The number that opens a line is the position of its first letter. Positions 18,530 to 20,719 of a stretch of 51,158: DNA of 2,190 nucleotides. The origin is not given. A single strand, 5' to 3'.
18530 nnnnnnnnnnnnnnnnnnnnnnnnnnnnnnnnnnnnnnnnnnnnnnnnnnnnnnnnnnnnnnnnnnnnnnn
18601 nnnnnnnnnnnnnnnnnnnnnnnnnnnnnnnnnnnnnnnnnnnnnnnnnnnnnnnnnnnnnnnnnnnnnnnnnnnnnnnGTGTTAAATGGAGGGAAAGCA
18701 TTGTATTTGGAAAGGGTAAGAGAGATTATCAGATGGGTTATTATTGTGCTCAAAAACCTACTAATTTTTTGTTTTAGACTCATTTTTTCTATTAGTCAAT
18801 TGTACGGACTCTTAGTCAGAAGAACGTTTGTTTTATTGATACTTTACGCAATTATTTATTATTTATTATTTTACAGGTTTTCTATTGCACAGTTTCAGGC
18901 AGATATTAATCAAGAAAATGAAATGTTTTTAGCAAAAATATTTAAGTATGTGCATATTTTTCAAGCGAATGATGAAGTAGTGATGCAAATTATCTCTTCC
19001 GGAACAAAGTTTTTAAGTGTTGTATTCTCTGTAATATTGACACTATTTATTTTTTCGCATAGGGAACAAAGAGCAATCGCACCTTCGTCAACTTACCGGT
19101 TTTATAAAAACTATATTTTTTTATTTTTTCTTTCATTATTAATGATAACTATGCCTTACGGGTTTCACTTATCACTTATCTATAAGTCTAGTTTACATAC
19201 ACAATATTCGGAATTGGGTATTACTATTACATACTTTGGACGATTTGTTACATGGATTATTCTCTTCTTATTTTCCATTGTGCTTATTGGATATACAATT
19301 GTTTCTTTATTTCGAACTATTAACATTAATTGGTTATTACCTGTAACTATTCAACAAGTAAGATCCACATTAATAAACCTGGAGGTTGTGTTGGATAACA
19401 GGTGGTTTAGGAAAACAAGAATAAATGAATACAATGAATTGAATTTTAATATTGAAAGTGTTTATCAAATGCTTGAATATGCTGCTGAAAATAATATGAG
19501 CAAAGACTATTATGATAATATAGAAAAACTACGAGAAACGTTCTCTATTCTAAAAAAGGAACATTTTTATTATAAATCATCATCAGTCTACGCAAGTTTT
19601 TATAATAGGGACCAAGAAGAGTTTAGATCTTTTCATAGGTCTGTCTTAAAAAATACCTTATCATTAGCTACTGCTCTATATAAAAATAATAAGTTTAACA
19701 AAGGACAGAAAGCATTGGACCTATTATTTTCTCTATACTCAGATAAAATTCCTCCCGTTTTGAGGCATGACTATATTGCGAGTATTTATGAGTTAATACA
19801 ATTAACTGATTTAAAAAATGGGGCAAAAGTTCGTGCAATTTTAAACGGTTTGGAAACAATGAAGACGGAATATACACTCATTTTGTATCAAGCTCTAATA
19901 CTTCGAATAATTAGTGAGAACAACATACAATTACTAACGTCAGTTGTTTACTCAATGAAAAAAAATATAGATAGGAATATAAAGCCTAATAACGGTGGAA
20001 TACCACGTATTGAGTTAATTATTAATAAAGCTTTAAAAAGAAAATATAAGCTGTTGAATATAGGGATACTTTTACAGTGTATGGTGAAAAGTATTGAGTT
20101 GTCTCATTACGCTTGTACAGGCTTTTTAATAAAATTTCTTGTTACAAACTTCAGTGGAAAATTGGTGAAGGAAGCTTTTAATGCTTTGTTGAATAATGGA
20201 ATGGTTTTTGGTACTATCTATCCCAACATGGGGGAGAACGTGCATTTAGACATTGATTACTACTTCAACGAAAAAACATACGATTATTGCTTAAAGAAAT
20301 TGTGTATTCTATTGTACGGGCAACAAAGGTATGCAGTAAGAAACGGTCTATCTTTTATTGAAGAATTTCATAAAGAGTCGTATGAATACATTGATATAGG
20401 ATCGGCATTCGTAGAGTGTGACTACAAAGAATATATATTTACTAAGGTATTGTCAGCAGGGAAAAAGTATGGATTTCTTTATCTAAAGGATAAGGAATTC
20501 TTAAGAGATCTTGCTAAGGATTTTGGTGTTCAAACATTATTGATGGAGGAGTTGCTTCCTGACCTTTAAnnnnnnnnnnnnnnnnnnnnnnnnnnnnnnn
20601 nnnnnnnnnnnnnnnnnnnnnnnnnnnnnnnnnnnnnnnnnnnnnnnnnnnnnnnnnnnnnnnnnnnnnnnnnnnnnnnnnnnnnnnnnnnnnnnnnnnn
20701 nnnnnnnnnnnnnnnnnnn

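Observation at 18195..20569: Panacea (DUF4065) antitoxin-like gene coupled to a 629-aa polytopic membrane protein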

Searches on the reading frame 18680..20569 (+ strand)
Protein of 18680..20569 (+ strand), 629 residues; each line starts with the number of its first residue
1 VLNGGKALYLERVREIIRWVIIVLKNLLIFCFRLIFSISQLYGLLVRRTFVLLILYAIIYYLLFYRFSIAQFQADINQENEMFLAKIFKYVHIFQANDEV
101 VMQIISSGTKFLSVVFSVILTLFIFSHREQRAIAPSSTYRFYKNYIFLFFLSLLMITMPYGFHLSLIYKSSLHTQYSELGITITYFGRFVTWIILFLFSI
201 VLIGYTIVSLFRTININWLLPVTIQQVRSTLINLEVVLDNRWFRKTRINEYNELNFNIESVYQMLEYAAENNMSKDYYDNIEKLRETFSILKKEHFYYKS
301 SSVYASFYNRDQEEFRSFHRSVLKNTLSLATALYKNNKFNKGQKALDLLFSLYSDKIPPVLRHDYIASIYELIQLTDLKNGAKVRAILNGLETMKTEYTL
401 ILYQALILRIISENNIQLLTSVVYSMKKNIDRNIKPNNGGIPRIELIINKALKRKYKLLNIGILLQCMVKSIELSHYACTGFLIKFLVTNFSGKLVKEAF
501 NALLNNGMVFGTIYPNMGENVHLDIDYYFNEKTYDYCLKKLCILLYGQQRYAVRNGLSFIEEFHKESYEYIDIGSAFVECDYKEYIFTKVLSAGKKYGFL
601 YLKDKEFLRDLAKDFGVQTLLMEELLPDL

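Call 3: search_protein_families(library=pfam, proteins=[window:18680-20569:+], max_evalue=0.01)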
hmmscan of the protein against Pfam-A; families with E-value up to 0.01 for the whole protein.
window:18680-20569:+ (629 aa): 0 families

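Call 5: search_protein_families(library=padloc, proteins=[window:18680-20569:+], max_evalue=0.1)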
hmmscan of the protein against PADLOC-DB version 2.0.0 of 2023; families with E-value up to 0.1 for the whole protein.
window:18680-20569:+ (629 aa): 1 family
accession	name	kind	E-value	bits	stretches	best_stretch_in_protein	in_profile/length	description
PDLC01633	Csx1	-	0.027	12.2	1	77-124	64-111/177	CAS-III; associated_signaling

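Call 6: search_protein_families(library=phrogs, proteins=[window:18680-20569:+], max_evalue=0.1)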
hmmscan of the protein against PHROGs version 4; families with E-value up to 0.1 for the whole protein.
window:18680-20569:+ (629 aa): 0 families

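Call 7: search_protein_families(library=ncbifam, proteins=[window:18680-20569:+], max_evalue=0.1)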
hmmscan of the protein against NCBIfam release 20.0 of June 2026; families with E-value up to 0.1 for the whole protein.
window:18680-20569:+ (629 aa): 0 families

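Call 8: find_homologous_proteins(query=window:18680-20569:+)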
Query window:18680-20569:+ (629 aa): 10 proteins with E <= 0.001 among 8000 candidates.
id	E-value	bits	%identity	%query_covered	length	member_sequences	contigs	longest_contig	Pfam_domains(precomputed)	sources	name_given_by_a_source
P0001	0.0e+0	1355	100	99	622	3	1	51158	-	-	-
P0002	9.0e-247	839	66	96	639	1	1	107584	-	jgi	jgi:hypothetical protein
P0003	1.7e-65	240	30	89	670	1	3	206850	-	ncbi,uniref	ncbi:hypothetical protein GCM10023310_01140 [Paenibacillus vulneris]|uniref:Uncharacterized protein 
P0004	1.1e-62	231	30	91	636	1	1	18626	-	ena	-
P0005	1.9e-59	220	30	95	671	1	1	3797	-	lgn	-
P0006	2.6e-58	216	30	95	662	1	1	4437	-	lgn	-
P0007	2.8e-52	197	29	92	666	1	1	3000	-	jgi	jgi:hypothetical protein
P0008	6.1e-44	169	28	83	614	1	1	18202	-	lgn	-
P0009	5.3e-37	146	27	81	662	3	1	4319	-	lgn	-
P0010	1.0e-28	119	25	85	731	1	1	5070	-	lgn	-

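Call 10: find_encoding_contigs(protein=P0002, flank=8000, max_places=3)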
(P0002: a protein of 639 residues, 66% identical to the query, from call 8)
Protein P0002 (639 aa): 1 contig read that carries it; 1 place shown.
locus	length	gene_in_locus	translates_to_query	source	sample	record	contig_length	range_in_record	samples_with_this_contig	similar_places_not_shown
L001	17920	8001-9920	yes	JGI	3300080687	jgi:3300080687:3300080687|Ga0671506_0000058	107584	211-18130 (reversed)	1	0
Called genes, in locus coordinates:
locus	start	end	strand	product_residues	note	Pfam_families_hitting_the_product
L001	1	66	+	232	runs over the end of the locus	PF01048:PNP_UDP_1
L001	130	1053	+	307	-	PF00291:PALP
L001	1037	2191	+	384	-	PF01053:Cys_Met_Meta_PP, PF00155:Aminotran_1_2 (weak), PF01041:DegT_DnrJ_EryC1 (weak)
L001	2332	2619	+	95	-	PF14143:YrhC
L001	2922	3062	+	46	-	PF09501:Bac_small_YrzI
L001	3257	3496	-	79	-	-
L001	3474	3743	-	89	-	PF04545:Sigma70_r4, PF01381:HTH_3 (weak)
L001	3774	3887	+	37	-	-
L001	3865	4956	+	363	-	-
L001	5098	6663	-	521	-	PF00239:Resolvase, PF07508:Recombinase, PF13408:Zn_ribbon_recom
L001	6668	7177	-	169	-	PF06114:Peptidase_M78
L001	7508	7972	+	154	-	PF13274:SocA_Panacea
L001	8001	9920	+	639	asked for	-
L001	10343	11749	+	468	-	PF13020:NOV_C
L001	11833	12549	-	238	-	PF04471:Mrr_cat, PF13156:Mrr_cat_2 (weak), PF22722:NA-iREase1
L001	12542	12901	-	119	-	PF12844:HTH_19, PF13560:HTH_31, PF01381:HTH_3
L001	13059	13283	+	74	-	PF12844:HTH_19, PF13413:HTH_25, PF13560:HTH_31, PF01381:HTH_3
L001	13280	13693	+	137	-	-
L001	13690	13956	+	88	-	-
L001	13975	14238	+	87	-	-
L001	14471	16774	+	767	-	PF09250:Prim-Pol, PF08708:PriCT_1 (weak), PF08706:D5_N, PF19263:DUF5906, PF03288:Pox_D5 (weak)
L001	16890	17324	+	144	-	PF18563:TubC_N (weak)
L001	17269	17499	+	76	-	PF13076:Fur_reg_FbpA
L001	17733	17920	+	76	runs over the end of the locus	-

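Call 11: find_encoding_contigs(protein=P0003, flank=8000, max_places=3)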
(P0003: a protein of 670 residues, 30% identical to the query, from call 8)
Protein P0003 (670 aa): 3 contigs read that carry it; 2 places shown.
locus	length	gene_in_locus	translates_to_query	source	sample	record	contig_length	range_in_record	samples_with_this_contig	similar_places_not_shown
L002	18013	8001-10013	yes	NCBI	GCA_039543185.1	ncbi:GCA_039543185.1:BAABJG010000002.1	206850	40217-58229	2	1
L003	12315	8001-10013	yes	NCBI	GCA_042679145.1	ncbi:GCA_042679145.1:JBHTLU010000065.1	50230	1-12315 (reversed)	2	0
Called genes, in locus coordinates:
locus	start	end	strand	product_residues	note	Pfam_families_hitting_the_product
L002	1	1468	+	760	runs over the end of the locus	PF19077:Big_13 (faint), PF12245:Big_3_2 (faint), PF25788:Ig_Rha78A_N, PF08481:GBS_Bsp-like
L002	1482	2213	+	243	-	PF00112:Peptidase_C1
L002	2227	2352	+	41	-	-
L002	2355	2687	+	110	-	PF10651:BppU_N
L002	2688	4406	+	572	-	PF00041:fn3, PF13287:Fn3_assoc, PF13290:CHB_HEX_C_1, PF13287:Fn3_assoc, PF13290:CHB_HEX_C_1, PF13385:Laminin_G_3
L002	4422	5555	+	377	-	PF00657:Lipase_GDSL, PF13472:Lipase_GDSL_2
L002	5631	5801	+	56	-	-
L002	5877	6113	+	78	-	PF10779:XhlA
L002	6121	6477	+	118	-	-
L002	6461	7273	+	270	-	PF08924:Rv2525c_GlyHyd-like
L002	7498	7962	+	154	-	PF13274:SocA_Panacea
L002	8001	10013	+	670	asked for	-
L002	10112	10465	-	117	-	PF15919:HicB_lk_antitox (weak), PF05534:HicB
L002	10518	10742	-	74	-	PF07927:HicA_toxin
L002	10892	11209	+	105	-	PF12844:HTH_19 (weak)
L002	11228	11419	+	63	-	-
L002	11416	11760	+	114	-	PF08863:YolD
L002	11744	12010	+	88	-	-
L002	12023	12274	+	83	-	PF08863:YolD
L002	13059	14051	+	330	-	PF04055:Radical_SAM, PF06968:BATS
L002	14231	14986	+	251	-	PF00106:adh_short, PF08659:KR, PF13561:adh_short_C2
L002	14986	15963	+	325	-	PF00294:PfkB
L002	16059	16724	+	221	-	PF01081:Aldolase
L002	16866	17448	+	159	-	-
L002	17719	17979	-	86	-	-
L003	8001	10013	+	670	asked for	-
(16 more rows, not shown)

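Call 12: find_encoding_contigs(protein=P0004, flank=8000, max_places=3)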
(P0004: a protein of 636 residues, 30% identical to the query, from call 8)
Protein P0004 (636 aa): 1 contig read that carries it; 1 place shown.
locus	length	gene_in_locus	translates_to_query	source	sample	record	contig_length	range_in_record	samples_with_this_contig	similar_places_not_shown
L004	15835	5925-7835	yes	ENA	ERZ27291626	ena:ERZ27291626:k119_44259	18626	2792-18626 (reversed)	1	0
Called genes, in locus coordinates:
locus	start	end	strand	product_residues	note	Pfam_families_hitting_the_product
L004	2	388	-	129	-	PF00376:MerR, PF13411:MerR_1, PF09278:MerR-DNA-bind (weak)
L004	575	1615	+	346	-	PF08240:ADH_N, PF01262:AlaDh_PNT_C (weak), PF02826:2-Hacid_dh_C (weak), PF00107:ADH_zinc_N, PF13602:ADH_zinc_N_2 (weak)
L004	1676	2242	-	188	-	PF00132:Hexapep, PF14602:Hexapep_2 (weak)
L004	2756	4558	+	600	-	PF13230:GATase_4 (weak), PF13522:GATase_6, PF13537:GATase_7, PF01380:SIS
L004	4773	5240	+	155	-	-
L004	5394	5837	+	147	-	PF13274:SocA_Panacea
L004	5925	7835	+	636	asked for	-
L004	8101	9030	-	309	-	PF04471:Mrr_cat (weak)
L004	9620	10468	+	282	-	PF08722:Tn7_TnsA-like_N, PF08721:Tn7_Tnp_TnsA_C (weak)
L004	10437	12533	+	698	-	PF27165:TnsB_N, PF27135:HTH_TnsB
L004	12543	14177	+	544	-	PF05621:TniB, PF13401:AAA_22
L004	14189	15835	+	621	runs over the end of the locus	PF06527:TniQ, PF15978:TnsD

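Call 13: find_encoding_contigs(protein=P0008, flank=8000, max_places=3)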
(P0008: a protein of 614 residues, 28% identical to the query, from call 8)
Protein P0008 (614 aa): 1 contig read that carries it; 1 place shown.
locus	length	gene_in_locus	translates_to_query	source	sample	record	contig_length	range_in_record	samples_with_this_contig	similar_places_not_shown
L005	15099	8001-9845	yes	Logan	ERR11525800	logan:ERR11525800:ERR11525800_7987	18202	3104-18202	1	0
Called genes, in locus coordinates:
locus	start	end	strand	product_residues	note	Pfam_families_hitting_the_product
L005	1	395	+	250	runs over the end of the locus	PF09669:Phage_pRha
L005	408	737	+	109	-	-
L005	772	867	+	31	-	-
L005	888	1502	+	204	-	-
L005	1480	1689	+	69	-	-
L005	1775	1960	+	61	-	PF12728:HTH_17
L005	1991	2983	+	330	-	PF07261:DnaB_2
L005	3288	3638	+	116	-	-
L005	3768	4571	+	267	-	-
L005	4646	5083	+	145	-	PF04545:Sigma70_r4 (faint)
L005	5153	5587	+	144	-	-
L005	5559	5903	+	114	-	-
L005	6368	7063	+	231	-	-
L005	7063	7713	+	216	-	PF00227:Proteasome (weak)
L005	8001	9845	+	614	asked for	-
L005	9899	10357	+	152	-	PF13274:SocA_Panacea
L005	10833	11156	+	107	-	-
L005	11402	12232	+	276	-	-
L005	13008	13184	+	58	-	-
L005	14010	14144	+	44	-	-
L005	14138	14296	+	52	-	-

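Call 14: find_encoding_contigs(protein=P0010, flank=5000, max_places=3)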
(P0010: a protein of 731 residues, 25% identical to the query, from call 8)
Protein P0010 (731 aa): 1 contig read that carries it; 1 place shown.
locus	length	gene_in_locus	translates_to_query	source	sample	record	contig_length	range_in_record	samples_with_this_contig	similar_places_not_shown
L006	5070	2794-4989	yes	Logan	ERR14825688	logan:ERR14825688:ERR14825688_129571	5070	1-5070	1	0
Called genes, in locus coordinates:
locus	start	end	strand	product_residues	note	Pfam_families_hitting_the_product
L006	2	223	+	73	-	?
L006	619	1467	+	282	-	PF00142:Fer4_NifH (faint), PF01656:CbiA, PF02374:ArsA_ATPase, PF06564:CBP_BcsQ (faint), PF09140:MipZ (faint), PF10609:ParA (weak), PF13614:AAA_31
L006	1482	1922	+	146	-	-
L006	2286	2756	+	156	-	PF13274:SocA_Panacea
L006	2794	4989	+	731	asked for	-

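Call 15: find_encoding_contigs(protein=P0009, flank=5000, max_places=3)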
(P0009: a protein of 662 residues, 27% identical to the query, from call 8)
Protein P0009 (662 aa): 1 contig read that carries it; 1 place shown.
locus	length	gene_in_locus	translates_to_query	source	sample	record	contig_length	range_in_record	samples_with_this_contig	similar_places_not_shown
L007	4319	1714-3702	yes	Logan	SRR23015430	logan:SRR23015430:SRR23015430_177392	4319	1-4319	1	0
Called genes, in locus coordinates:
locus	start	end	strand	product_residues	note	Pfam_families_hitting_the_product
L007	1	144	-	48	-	?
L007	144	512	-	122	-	PF07410:Phage_Gp111 (weak)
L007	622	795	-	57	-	-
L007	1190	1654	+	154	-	PF13274:SocA_Panacea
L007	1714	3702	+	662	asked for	-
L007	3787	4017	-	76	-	-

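Call 16: find_encoding_contigs(protein=P0005, flank=5000, max_places=3)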
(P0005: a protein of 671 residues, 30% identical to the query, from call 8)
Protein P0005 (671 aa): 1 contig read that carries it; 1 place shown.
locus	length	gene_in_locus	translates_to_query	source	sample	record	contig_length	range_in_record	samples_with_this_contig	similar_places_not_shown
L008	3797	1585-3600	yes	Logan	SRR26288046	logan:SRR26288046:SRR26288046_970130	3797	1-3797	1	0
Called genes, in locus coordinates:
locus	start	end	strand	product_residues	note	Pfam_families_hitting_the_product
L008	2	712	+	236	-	?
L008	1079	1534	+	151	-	PF13274:SocA_Panacea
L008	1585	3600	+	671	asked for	-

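Call 22: find_encoding_contigs(protein=P0006, flank=5000, max_places=3)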
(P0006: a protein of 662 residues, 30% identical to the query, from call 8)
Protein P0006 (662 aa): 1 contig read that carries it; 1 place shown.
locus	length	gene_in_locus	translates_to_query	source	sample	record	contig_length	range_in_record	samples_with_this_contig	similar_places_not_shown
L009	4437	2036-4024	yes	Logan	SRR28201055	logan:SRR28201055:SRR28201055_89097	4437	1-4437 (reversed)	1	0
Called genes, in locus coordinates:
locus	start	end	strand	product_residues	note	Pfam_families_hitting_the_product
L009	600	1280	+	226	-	PF07799:DUF1643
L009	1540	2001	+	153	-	PF13274:SocA_Panacea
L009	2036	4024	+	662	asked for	-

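Call 23: find_encoding_contigs(protein=P0007, flank=5000, max_places=3)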
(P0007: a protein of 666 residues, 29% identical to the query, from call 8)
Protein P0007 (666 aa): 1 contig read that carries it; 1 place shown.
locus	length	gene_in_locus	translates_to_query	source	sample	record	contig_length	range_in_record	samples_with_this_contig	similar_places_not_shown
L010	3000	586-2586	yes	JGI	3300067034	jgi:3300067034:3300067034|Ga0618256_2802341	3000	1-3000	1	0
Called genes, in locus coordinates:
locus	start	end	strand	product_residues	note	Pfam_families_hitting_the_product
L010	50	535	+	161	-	PF13274:SocA_Panacea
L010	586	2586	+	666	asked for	-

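Call 28: predict_structure(alignment_id=A1)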
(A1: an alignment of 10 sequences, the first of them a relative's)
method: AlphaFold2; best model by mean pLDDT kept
length: 622 residues; sequences in the alignment: 10
mean_pLDDT: 77.7   pTM: 0.70
mean pLDDT of the five models: 77.7, 76.9, 75.5, 75.2, 73.2
residues with pLDDT >= 90: 151; 70-90: 299; 50-70: 116; < 50: 56
segments of 3 or more residues with pLDDT < 50: 35-46, 58-69, 289-293, 428-434, 508-517, 617-622
pLDDT, mean of each block of 10 residues (from residue 1): 70 72 57 49 49 52 44 65 67 85 89 86 77 62 82 86 71 73 81 84 82 89 84 78 89 94 93 94 68 64 89 94 91 92 84 85 89 84 79 85 91 91 61 50 73 89 93 94 89 85 53 47 82 93 86 60 85 85 86 86 87 51 39
secondary structure, 60 per line:
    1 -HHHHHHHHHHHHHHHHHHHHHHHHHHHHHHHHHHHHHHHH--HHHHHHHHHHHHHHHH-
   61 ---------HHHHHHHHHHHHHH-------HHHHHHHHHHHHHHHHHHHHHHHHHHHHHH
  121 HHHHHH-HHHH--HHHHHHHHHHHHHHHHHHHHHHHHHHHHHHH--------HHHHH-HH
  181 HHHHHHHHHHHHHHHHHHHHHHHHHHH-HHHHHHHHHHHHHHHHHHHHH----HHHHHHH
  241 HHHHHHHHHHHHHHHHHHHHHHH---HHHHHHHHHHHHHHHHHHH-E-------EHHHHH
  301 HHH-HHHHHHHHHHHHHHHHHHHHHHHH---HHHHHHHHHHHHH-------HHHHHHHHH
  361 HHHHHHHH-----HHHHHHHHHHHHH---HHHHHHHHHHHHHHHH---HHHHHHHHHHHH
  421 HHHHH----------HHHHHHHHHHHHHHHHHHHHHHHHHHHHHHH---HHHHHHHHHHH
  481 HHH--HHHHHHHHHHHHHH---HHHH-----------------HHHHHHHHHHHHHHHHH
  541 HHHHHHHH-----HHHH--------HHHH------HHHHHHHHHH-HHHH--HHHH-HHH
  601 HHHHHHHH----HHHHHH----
elements in order: H2-41 H44-59 H70-83 H91-126 H128-131 H134-164 H173-177 H179-207 H209-229 H234-263 H267-285 H296-303 H305-328 H332-344 H352-368 H374-386 H390-405 H409-425 H436-466 H470-483 H486-499 H503-506 H524-548 H554-557 H566-569 H576-585 H587-590 H593-596 H598-608 H613-618

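Call 30: search_protein_representatives(alignment_id=A1)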
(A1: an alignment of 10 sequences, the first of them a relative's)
Query: 10 sequences, 645 profile positions. Proteins with E-value up to 0.001 (for the whole library): 214; up to 1e-10: 185; up to 1e-30: 146. The best 150 are listed.
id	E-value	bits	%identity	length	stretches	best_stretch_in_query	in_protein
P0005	9.3e-231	784.2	-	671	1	7-644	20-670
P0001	2.2e-223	759.9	-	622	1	21-644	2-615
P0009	1.7e-203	694.1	-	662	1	1-644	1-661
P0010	3.6e-200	683.2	-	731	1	3-642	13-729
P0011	7.5e-195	665.6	-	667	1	6-641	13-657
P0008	6.9e-193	659.1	-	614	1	34-644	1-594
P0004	1.4e-184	631.6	-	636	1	34-644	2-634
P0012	3.0e-182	623.9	-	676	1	24-641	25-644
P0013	1.5e-172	591.9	-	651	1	20-637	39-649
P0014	3.4e-172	590.7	-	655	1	6-635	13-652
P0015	5.2e-166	570.3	-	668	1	7-642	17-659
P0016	9.5e-157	539.7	-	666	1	3-636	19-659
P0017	2.1e-155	535.3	-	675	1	27-642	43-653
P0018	2.3e-150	518.6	-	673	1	3-642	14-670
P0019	3.9e-144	498.0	-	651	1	13-641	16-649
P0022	3.7e-132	458.5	-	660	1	63-641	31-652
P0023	1.4e-130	453.2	-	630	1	24-641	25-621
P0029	1.6e-128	446.4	-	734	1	6-637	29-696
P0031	4.3e-124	431.8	-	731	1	28-641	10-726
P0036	5.0e-116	405.2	-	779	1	15-641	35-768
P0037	2.4e-115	402.9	-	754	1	15-640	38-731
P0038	2.5e-115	402.9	-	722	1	4-642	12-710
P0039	2.9e-114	399.3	-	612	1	25-640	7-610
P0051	2.4e-105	369.9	-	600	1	42-641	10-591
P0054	4.7e-103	362.3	-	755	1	5-639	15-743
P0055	1.0e-100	354.6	-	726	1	5-640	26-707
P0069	6.7e-89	315.6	-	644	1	35-637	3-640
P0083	2.4e-81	290.6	-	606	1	54-639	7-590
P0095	3.3e-67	243.9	-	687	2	249-640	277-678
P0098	6.9e-66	239.5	-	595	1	70-642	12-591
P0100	4.9e-65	236.7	-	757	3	252-455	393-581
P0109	2.8e-55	204.5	-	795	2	257-638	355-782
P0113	7.9e-51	189.8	-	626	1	36-635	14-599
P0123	3.6e-44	167.8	-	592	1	47-627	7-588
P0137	1.2e-36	142.9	-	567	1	122-628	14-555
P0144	2.5e-33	132.0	-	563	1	116-629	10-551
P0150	6.9e-31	123.9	-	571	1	120-629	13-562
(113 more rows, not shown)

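Call 31: fold_search(model_id=the predicted structure, library=pdb)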
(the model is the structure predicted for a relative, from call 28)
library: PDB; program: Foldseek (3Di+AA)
matches with E <= 10: 842; with E <= 0.001: 0
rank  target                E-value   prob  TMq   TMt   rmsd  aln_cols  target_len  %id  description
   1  7rdr_A                3.5e-03  1.00  0.25  0.31  17.2       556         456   10  Circular tandem repeat protein with novel repeat topology and enhanced subunit contact surfaces (released 2021-09-01)
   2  9gyt_l                1.8e-02  0.90  0.18  0.22  18.5       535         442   10  High resolution structure of B. oleracea mitoribosome (released 2025-10-15)
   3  8gel_A                2.2e-02  0.89  0.18  0.22  23.4       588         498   12  Cryo-EM structure of synthetic tetrameric building block sC4 (released 2024-03-13)
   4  8ga7                  2.5e-02  0.44  0.11  0.13  26.4       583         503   10  Geometrically programmable nanomaterial construction using regularized protein building blocks (released 2024-03-13)
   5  1un0_A                2.8e-02  0.69  0.14  0.18  18.1       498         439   12  Crystal Structure of Yeast Karyopherin (Importin) alpha in complex with a Nup2p N-terminal fragment (released 2003-10-16)
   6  7a9w_A                3.7e-02  0.60  0.11  0.13  19.4       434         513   11  Structure of yeast Rmd9p in complex with 20nt target RNA (released 2021-04-07)
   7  9n73_LM               4.8e-02  0.69  0.18  0.10  20.3       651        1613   11  SSU processome maturation and disassembly, State G (released 2025-10-29)
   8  5k7v_A                5.2e-02  0.94  0.17  0.29  15.6       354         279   11  Computational Design of Self-Assembling Cyclic Protein Homooligomers (released 2017-04-12)
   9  4u1d_B                5.6e-02  0.77  0.17  0.21  16.8       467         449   10  Structure of the PCI domain of translation initiation factor eIF3a (released 2014-09-10)
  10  9fmd_I                6.0e-02  0.25  0.11  0.10  27.5       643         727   10  Integrative model of the human post-catalytic spliceosome (P-complex) (released 2024-07-10)
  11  9hn4_B                6.3e-02  0.38  0.13  0.08  21.2       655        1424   10  Cryo-EM structure of human separase bound to phosphorylated SCC1 (310-550 aa) (released 2025-09-03)
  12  2pf4_B                6.8e-02  0.30  0.11  0.12  20.5       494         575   11  Crystal structure of the full-length simian virus 40 small t antigen complexed with the protein phosphatase 2A Aalpha  (released 2007-08-07)
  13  5h7c_C                7.3e-02  0.90  0.17  0.25  18.9       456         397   12  Crystal structure of a repeat protein with two Protein A-DHR14 repeat modules (released 2017-06-28)
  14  7nj1_A                7.9e-02  0.60  0.17  0.09  21.4       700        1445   11  CryoEM structure of the human Separase-Securin complex (released 2021-08-04)
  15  1ee4_A                7.9e-02  0.54  0.14  0.18  18.1       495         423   11  CRYSTAL STRUCTURE OF YEAST KARYOPHERIN (IMPORTIN) ALPHA IN A COMPLEX WITH A C-MYC NLS PEPTIDE (released 2000-03-29)
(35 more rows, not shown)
